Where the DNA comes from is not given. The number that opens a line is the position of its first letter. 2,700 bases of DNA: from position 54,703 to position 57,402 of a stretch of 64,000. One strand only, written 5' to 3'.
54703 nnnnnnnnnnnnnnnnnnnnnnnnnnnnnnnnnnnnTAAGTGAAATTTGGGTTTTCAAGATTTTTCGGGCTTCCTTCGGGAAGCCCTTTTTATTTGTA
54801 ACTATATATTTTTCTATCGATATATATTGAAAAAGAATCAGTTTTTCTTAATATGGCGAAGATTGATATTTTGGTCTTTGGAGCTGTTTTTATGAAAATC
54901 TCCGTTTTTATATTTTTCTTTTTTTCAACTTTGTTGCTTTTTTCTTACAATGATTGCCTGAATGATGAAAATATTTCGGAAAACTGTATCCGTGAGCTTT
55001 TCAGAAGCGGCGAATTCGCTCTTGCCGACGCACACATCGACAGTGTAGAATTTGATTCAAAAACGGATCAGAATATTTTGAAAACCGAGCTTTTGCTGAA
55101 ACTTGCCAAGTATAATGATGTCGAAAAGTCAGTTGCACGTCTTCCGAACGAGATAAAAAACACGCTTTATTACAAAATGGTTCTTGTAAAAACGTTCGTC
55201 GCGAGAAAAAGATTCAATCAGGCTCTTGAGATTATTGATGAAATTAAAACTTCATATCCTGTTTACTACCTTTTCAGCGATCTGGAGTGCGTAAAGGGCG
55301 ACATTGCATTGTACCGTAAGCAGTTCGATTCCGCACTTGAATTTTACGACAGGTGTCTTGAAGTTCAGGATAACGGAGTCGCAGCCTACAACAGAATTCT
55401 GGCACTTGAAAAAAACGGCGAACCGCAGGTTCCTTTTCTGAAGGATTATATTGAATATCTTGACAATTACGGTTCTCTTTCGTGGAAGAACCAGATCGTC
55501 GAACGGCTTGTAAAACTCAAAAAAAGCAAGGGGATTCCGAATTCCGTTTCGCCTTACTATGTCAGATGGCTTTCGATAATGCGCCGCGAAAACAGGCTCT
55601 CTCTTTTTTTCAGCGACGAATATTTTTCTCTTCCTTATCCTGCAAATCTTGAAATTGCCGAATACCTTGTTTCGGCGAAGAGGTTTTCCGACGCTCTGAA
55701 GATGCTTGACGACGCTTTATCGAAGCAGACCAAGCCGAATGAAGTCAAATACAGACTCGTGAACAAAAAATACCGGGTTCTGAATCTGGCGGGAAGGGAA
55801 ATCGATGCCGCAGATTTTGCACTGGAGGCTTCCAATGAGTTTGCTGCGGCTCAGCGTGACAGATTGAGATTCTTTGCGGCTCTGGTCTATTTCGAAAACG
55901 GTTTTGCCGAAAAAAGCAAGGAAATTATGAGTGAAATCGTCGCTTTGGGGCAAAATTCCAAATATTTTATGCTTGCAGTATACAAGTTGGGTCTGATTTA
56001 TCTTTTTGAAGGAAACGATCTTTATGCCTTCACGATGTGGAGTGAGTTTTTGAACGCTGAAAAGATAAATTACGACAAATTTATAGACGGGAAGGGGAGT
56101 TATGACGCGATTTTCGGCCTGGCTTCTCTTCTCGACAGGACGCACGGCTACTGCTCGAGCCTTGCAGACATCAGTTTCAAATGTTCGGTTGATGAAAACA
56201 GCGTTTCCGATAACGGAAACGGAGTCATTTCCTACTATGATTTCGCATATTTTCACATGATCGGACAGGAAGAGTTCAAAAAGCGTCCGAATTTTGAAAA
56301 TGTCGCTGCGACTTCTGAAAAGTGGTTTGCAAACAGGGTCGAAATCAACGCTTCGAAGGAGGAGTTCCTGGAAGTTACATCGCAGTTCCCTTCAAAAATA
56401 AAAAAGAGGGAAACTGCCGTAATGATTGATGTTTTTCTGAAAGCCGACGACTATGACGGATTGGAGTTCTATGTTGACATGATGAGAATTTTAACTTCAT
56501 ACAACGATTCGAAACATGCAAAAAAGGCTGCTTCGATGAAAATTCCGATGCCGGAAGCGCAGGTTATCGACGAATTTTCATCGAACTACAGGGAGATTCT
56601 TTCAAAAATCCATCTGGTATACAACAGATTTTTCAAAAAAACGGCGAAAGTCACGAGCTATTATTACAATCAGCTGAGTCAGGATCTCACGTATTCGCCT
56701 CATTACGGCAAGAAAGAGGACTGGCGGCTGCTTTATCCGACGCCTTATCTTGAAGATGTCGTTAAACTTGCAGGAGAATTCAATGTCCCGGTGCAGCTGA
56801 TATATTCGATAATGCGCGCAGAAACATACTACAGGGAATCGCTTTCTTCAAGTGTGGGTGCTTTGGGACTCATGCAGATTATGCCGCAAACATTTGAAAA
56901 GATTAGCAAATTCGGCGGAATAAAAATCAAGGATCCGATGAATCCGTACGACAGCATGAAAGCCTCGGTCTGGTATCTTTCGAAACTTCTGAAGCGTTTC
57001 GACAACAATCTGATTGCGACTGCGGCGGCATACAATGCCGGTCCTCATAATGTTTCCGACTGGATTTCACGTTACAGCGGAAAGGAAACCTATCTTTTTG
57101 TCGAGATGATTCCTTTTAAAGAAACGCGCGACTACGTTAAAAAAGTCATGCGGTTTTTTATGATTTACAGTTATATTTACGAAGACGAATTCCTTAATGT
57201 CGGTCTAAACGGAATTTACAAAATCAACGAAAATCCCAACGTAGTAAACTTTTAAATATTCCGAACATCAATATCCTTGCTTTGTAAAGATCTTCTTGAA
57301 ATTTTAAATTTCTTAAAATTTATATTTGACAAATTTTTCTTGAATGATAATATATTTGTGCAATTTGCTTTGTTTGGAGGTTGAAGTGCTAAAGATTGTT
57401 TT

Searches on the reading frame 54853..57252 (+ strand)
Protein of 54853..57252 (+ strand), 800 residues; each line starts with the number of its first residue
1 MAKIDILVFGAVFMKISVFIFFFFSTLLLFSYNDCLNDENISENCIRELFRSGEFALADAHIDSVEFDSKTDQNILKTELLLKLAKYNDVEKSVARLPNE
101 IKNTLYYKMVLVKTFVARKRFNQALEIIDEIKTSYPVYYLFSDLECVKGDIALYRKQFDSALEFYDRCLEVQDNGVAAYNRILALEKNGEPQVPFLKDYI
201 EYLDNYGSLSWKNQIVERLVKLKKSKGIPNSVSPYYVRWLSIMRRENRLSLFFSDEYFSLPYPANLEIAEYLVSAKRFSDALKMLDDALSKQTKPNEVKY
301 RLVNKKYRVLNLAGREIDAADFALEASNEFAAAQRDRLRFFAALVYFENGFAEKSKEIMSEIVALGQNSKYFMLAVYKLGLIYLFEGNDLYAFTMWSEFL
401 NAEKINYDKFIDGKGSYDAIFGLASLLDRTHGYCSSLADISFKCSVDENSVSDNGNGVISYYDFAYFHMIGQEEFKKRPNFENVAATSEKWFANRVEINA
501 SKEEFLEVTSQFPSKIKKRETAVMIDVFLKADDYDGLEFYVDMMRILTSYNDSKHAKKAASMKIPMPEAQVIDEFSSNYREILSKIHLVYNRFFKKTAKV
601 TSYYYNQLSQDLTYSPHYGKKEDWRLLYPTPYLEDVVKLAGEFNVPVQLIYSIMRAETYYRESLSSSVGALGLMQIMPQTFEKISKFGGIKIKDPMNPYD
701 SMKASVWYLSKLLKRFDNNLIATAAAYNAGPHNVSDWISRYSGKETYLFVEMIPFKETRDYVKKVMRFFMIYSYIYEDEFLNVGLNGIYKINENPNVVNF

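Call 4: search_protein_families(library=pfam, proteins=[window:54853-57252:+], max_evalue=0.01)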
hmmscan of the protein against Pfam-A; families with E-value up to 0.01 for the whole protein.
window:54853-57252:+ (800 aa): 6 families
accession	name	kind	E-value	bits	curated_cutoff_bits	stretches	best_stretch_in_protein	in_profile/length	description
PF01464.25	SLT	-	7.3e-26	90.5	21.3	1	640-748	7-115/117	Transglycosylase SLT domain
PF13428.12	TPR_14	-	2.8e-05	24.8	23.5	0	266-302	5-41/44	Tetratricopeptide repeat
PF25058.1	ARM_TT21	-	0.00025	21.5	27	0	281-394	26-149/155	Tetratricopeptide repeat protein 21 ARM repeat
PF14559.12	TPR_19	-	0.00052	20.7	25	0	264-295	27-58/68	Tetratricopeptide repeat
PF12921.12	ATP13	-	0.0065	16.8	26.7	0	111-137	59-85/114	Mitochondrial ATPase expression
PF13424.12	TPR_12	-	0.0098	16.5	30.1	0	149-172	10-33/77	Tetratricopeptide repeat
